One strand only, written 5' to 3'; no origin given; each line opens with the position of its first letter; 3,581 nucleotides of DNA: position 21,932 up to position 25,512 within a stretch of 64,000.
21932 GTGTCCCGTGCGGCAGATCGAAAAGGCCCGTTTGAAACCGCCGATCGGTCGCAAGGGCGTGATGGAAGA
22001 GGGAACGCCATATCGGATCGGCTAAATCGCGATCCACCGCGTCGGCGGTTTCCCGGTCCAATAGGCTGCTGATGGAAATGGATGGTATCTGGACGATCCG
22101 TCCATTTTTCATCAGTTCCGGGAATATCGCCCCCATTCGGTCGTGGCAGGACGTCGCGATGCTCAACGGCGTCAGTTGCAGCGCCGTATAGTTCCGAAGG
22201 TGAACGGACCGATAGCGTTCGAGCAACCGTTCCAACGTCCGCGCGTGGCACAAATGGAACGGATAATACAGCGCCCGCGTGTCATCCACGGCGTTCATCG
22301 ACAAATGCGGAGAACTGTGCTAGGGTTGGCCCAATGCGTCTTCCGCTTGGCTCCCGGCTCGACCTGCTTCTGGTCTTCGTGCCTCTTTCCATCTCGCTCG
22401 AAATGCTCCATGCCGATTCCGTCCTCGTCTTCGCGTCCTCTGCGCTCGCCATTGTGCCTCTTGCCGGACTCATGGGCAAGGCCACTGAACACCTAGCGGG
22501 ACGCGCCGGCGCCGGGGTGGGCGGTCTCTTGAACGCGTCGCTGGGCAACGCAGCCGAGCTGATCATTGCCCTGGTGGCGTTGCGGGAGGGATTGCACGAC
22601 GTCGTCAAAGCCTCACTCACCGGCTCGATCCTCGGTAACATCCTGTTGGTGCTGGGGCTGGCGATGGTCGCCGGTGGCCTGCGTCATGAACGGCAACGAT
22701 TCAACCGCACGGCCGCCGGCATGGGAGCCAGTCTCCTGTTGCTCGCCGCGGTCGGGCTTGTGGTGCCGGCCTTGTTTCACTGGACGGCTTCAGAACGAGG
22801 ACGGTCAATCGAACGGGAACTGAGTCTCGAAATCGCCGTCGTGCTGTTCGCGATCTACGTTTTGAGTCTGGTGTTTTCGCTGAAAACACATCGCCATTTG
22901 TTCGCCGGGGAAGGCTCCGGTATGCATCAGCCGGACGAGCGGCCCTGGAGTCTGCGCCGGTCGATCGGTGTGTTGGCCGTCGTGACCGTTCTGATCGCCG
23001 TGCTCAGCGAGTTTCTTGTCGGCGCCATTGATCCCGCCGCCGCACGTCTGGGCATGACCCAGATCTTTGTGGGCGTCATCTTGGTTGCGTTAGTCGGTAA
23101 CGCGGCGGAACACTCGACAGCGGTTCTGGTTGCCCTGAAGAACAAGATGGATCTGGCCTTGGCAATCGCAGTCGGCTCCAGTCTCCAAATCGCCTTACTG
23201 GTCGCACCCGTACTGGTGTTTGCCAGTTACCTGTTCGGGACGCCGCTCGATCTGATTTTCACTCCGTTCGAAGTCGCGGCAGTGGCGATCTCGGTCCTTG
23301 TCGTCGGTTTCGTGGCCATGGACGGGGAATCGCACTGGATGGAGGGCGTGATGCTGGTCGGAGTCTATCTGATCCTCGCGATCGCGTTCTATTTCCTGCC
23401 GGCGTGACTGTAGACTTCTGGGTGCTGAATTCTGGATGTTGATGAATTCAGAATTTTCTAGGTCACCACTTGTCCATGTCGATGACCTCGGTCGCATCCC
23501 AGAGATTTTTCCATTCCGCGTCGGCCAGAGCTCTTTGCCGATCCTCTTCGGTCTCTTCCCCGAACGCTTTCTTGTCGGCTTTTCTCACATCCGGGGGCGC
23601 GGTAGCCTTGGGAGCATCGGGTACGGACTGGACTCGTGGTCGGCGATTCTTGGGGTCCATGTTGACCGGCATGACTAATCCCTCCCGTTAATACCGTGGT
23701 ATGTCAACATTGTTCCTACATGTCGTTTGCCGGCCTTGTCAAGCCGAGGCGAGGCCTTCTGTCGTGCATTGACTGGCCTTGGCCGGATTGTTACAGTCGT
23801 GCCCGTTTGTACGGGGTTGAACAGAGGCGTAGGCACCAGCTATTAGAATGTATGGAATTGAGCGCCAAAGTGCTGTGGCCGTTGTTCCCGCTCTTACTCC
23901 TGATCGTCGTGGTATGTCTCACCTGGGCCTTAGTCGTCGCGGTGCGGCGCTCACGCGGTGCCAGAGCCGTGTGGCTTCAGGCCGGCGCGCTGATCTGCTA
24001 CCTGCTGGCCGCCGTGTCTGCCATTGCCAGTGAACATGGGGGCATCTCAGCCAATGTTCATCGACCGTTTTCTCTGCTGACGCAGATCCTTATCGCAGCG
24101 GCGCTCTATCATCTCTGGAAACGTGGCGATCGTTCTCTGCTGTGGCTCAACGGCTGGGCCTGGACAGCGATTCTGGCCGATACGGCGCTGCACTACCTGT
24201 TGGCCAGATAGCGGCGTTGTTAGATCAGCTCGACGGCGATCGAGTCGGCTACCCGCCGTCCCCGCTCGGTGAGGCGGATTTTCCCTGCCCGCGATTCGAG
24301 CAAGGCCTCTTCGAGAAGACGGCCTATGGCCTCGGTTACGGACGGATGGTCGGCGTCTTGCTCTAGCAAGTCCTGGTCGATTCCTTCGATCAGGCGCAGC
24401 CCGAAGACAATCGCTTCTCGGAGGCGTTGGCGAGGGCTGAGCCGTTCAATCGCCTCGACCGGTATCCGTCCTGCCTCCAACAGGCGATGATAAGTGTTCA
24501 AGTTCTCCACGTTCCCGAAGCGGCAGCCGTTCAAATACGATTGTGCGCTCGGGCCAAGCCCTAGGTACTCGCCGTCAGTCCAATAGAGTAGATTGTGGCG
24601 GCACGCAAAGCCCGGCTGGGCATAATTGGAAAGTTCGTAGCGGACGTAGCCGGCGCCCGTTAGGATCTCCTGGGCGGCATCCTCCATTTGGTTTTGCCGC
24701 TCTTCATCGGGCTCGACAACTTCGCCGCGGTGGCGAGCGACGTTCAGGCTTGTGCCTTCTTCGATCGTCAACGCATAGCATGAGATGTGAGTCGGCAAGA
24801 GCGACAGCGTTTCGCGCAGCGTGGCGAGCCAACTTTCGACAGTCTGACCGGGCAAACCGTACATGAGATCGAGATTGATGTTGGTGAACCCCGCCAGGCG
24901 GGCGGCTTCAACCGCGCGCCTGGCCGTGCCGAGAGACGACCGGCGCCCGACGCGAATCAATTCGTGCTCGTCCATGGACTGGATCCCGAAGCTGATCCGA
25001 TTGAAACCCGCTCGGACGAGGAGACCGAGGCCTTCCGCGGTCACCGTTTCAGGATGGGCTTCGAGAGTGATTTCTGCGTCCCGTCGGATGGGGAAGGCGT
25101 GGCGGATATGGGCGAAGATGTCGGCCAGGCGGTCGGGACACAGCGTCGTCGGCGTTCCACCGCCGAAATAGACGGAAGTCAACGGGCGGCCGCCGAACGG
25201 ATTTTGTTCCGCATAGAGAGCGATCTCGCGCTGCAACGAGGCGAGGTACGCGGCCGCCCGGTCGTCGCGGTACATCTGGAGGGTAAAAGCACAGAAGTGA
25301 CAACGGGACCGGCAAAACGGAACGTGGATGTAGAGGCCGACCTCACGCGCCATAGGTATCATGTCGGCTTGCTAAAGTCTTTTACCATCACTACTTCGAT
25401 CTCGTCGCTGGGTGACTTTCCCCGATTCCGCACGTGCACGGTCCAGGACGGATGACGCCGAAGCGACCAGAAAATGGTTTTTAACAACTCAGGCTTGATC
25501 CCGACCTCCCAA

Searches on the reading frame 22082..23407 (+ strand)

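Call 74: search_protein_families(library=ncbifam, proteins=[window:22082-23407:+], max_evalue=1e-10)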
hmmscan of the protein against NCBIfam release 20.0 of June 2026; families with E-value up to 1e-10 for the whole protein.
window:22082-23407:+ (441 aa): 3 families
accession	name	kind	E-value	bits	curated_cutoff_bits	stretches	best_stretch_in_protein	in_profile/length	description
TIGR00378.1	cax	equivalog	5.4e-117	390.9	211.15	1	96-437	1-349/349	calcium/proton exchanger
TIGR00846.1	caca2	superfamily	8.6e-101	337.4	317.45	1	88-437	11-372/372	calcium/proton exchanger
TIGR00367.1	TIGR00367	hypoth_equivalog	6.9e-11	41.8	179.65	0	152-431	46-311/312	calcium/sodium antiporter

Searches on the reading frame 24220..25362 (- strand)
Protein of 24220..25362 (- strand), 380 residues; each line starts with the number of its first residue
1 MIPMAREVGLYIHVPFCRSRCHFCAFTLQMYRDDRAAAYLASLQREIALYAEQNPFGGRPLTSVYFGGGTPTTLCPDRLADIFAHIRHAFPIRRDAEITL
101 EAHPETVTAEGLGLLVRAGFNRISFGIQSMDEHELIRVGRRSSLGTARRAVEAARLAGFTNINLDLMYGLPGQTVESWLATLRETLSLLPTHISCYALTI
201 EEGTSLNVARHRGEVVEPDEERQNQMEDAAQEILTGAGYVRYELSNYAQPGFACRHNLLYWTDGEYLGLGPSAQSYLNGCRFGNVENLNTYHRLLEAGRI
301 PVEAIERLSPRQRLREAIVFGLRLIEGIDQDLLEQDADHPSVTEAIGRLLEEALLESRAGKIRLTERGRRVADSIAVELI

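Call 74: search_protein_families(library=ncbifam, proteins=[window:24220-25362:-], max_evalue=1e-10)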
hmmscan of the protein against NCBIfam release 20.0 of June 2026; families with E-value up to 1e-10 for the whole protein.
window:24220-25362:- (380 aa): 17 families
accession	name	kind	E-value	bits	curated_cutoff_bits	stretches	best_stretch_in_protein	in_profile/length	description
TIGR00539.1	hemN_rel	equivalog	3.2e-82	276.5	205.4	1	10-337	3-324/361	radical SAM family heme chaperone HemW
TIGR04107.1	rSAM_HutW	equivalog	2.7e-63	214.3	400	1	9-370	41-405/419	heme anaerobic degradation radical SAM methyltransferase ChuW/HutW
NF005133.0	PRK06582.1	equivalog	6.6e-63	213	597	1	4-338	8-344/390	coproporphyrinogen III oxidase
NF006067.1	PRK08208.1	equivalog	3e-60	204.4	380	1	6-380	34-415/427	STM4012 family radical SAM protein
TIGR03994.1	rSAM_HemZ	equivalog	1.1e-51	176.3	321.4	1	5-244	82-320/401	coproporphyrinogen dehydrogenase HemZ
TIGR00538.1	hemN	equivalog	6.8e-49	166.9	324.95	1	8-369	50-428/454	oxygen-independent coproporphyrinogen III oxidase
NF006385.0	PRK08629.1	equivalog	5.4e-43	147.4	355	1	10-322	55-354/439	coproporphyrinogen III oxidase family protein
NF006061.0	PRK08207.1-4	equivalog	3.2e-36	125.2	702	1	4-244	170-412/501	coproporphyrinogen III oxidase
NF004567.0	PRK05904.1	equivalog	2.6e-35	122.3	355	1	10-329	9-309/353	coproporphyrinogen III oxidase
NF006064.0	PRK08207.2-2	equivalog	4.1e-31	108.5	504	1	6-243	143-379/465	coproporphyrinogen III oxidase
NF006060.0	PRK08207.1-3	equivalog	1.1e-30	106.8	653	1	6-226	148-373/477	coproporphyrinogen III oxidase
NF006059.0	PRK08207.1-1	equivalog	9.6e-29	100.4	1012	1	5-244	169-410/496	coproporphyrinogen III oxidase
NF006066.0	PRK08207.2-5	equivalog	2.4e-28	99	1117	1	5-276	188-471/518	coproporphyrinogen III oxidase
NF006062.0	PRK08207.1-5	equivalog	4.9e-25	88.3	1007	1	8-234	149-380/476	coproporphyrinogen III oxidase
NF006065.0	PRK08207.2-4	equivalog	1.3e-24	87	922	1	9-244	170-410/484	coproporphyrinogen III oxidase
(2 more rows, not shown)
